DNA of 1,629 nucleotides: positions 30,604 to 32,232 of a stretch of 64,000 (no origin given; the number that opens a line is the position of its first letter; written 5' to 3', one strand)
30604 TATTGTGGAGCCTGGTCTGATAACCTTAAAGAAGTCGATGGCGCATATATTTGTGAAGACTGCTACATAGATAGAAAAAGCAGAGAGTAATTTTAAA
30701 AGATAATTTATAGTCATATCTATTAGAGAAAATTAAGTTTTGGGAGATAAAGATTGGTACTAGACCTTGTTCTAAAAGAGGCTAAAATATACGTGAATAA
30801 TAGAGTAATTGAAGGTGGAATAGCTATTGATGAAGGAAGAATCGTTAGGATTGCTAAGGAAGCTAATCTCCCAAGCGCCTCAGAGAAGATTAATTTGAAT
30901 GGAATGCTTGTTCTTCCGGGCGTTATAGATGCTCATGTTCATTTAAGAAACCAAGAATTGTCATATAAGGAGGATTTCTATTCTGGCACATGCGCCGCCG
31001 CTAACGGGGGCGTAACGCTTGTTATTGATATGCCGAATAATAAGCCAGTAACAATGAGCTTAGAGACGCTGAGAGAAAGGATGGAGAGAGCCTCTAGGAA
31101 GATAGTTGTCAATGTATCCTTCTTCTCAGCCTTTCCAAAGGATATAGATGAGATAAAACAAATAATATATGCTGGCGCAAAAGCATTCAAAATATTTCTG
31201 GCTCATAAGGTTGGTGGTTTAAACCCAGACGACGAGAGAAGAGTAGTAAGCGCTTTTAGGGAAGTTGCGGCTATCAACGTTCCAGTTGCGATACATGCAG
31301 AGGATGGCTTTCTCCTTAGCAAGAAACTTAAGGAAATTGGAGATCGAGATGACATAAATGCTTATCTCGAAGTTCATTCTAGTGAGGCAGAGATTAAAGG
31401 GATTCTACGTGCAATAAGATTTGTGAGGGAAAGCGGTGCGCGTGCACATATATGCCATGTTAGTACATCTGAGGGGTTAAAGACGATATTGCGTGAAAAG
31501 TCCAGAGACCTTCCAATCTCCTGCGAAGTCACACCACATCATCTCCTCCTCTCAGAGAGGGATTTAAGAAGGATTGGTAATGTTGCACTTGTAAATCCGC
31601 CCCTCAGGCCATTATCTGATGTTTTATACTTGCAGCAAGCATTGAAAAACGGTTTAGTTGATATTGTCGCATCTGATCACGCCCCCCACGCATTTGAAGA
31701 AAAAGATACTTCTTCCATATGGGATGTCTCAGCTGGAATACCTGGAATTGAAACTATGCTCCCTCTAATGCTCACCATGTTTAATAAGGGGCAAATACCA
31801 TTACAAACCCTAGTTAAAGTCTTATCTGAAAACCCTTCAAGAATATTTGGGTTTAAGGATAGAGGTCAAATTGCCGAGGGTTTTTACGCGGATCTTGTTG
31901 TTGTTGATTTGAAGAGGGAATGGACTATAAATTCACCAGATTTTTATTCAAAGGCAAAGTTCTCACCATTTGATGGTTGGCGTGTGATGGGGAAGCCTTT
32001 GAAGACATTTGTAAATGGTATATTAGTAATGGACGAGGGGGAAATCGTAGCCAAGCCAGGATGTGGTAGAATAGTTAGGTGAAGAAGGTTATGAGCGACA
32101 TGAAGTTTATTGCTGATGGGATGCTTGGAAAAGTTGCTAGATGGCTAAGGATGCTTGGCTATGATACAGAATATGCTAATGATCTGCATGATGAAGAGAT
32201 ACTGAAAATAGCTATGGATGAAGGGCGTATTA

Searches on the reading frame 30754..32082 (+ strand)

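Call 13: search_protein_families(library=pfam, proteins=[window:30754-32082:+], max_evalue=0.001)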
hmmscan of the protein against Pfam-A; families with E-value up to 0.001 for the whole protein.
window:30754-32082:+ (442 aa): 2 families
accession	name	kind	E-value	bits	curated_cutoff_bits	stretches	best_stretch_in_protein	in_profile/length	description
PF01979.26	Amidohydro_1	-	2.4e-27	96.5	25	1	52-422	1-342/345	Amidohydrolase family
PF07969.17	Amidohydro_3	-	6.1e-12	46.2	29.7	1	345-388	404-447/472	Amidohydrolase family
